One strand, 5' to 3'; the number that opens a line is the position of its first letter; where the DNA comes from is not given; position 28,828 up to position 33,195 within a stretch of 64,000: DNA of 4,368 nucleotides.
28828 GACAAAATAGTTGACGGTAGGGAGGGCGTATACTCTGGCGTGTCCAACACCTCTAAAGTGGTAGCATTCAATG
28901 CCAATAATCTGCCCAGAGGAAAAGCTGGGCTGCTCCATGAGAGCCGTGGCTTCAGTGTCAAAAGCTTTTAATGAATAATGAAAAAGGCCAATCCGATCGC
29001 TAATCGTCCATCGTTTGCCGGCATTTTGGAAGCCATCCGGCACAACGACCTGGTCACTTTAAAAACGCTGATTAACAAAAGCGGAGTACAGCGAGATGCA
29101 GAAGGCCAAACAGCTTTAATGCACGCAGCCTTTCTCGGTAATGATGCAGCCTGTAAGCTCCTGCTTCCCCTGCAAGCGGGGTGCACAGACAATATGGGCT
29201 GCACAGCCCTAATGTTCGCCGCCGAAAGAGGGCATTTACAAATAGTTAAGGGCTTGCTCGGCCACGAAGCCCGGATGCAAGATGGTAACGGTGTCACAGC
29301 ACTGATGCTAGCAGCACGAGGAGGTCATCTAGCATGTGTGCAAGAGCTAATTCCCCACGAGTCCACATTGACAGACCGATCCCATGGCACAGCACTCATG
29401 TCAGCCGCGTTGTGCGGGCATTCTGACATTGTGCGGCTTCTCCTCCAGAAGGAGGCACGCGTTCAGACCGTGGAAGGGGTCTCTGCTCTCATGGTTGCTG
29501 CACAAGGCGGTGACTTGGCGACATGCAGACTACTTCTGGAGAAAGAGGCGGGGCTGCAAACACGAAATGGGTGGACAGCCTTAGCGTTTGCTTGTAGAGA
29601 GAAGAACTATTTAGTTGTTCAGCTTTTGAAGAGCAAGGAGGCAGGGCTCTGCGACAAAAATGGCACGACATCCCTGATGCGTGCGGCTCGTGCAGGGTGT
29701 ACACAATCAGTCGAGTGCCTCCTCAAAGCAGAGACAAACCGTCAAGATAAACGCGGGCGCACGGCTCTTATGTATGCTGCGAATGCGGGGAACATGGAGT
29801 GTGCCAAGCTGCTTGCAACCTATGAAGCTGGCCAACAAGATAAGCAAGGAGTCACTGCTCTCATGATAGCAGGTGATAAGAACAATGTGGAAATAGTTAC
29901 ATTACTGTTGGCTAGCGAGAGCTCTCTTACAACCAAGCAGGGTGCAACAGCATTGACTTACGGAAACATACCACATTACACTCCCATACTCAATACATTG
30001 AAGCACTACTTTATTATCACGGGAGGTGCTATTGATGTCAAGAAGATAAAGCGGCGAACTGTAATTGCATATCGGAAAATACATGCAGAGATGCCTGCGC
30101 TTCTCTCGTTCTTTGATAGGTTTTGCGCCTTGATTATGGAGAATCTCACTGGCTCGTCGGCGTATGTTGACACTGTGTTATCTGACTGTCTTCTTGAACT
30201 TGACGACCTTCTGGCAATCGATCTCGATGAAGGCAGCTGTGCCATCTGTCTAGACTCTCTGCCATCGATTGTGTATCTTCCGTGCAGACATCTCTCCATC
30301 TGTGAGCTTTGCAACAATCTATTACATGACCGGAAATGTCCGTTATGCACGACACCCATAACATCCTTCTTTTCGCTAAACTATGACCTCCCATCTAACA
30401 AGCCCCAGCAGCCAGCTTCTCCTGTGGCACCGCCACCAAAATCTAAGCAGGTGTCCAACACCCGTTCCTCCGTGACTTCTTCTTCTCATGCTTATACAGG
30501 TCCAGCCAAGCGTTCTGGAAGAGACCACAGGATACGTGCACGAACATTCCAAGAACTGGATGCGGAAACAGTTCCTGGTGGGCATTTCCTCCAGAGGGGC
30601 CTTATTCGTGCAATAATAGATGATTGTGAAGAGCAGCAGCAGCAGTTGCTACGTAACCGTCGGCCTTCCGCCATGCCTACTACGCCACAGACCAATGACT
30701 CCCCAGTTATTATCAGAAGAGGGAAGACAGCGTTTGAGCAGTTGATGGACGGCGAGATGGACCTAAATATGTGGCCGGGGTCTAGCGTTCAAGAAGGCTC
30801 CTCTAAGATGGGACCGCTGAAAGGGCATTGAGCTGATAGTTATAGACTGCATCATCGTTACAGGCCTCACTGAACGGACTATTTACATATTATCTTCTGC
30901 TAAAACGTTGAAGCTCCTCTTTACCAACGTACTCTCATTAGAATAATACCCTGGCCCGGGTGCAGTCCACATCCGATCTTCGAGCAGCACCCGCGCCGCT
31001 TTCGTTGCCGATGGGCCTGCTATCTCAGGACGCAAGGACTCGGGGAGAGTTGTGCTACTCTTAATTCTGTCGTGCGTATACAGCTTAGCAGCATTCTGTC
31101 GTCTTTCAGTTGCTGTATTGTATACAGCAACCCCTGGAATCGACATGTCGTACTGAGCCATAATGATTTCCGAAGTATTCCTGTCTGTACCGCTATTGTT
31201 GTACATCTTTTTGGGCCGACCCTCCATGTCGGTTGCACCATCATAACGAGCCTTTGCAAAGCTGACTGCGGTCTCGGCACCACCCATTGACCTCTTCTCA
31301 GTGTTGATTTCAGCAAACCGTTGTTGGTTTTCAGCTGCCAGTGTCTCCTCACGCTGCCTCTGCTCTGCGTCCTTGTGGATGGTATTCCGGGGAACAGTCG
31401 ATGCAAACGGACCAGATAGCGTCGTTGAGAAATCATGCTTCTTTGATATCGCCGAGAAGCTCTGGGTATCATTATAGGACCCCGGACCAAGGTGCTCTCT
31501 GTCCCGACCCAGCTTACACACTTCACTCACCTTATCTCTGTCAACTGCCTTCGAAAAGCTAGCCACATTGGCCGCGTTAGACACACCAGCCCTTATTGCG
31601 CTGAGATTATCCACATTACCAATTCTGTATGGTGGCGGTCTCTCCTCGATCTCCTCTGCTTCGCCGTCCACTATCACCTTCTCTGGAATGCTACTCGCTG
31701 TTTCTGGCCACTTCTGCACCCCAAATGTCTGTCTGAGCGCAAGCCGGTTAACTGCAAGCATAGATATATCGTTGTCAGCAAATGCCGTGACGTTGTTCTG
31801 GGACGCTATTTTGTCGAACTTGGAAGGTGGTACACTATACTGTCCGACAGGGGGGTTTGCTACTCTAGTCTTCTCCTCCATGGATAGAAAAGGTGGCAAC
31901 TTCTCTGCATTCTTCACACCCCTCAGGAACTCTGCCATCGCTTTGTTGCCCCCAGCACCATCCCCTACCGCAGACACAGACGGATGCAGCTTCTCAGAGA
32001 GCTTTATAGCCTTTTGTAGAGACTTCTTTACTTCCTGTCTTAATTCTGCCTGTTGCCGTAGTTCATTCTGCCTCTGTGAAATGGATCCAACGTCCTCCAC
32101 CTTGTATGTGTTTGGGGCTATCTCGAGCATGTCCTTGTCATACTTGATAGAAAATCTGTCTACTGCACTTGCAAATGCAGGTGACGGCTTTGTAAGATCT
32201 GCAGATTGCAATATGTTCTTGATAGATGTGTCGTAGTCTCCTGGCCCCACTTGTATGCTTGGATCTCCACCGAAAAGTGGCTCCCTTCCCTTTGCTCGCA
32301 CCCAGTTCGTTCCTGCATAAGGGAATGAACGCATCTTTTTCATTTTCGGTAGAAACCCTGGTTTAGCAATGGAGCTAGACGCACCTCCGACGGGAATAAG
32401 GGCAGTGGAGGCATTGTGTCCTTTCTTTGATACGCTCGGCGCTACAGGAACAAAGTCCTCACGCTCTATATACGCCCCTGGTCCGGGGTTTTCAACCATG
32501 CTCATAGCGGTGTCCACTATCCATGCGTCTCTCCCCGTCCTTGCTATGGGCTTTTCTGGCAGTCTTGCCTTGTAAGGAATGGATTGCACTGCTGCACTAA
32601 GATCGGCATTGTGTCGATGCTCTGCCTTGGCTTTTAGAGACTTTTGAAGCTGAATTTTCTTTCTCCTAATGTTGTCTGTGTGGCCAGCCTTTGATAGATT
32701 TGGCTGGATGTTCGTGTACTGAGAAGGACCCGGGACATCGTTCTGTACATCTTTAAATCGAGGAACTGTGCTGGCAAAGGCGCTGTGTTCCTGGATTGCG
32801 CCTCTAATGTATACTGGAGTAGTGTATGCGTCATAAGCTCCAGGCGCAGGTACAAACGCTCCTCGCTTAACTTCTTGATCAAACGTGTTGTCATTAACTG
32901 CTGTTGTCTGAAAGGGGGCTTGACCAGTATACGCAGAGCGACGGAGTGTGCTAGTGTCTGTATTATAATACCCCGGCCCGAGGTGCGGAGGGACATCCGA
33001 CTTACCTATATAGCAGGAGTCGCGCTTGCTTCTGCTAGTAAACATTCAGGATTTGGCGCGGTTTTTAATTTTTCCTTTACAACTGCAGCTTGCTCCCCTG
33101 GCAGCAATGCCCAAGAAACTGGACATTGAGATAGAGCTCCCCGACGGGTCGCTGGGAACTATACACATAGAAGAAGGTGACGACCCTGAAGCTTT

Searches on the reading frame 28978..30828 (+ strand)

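Call 67: search_protein_families(library=pfam, proteins=[window:28978-30828:+], max_evalue=0.00001)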
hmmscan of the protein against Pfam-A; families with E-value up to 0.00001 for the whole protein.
window:28978-30828:+ (617 aa): 7 families
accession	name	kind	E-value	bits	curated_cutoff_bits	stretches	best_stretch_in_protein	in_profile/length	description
PF12796.13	Ank_2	-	3.4e-62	207.5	27.3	4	79-163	2-87/90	Ankyrin repeats (3 copies)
PF00023.36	Ank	-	1e-42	142.1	21.1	0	260-279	2-21/33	Ankyrin repeat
PF13637.12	Ank_4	-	8.3e-31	105.8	22.7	1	78-122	1-47/50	Ankyrin repeats (many copies)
PF13857.12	Ank_5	-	1.1e-29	102.6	27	0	251-282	7-38/56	Ankyrin repeats (many copies)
PF13606.12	Ank_3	-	2.7e-28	94.9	22.3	0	138-160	4-26/30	Ankyrin repeat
PF13920.12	zf-C3HC4_3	-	1.9e-12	47.2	27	1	418-463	2-48/49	Zinc finger, C3HC4 type (RING finger)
PF24521.3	Ank_KRIT1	-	2.7e-09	37.3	80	0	226-331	15-124/149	KRIT1 ankyrin-repeats domain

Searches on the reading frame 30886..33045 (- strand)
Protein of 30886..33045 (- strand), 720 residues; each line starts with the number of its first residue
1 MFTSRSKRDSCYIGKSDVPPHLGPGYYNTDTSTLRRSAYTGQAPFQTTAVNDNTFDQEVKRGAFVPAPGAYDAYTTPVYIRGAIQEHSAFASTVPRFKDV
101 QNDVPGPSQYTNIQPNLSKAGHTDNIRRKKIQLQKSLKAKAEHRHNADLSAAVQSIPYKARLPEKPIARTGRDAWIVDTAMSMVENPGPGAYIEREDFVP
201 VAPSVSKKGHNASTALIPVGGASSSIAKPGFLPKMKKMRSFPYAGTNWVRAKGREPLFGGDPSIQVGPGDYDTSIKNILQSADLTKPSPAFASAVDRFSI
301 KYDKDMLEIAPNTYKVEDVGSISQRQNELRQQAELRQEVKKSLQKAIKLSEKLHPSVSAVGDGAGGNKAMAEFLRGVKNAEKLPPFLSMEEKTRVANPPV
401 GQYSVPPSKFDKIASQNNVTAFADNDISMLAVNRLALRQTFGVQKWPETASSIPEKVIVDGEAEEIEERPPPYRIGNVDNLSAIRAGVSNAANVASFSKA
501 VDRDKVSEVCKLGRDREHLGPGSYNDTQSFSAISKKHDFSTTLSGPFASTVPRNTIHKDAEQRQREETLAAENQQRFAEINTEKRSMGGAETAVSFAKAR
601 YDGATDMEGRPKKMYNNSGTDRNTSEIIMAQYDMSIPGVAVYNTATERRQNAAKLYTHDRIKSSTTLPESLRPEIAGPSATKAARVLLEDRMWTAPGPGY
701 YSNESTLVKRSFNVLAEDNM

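Call 67: search_protein_families(library=pfam, proteins=[window:30886-33045:-], max_evalue=0.00001)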
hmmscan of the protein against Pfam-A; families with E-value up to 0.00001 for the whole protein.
window:30886-33045:- (720 aa): 1 family
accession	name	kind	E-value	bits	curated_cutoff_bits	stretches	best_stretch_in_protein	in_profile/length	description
PF07004.17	SHIPPO-rpt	-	5.1e-09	37.1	20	0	696-709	2-16/33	Sperm-tail PG-rich repeat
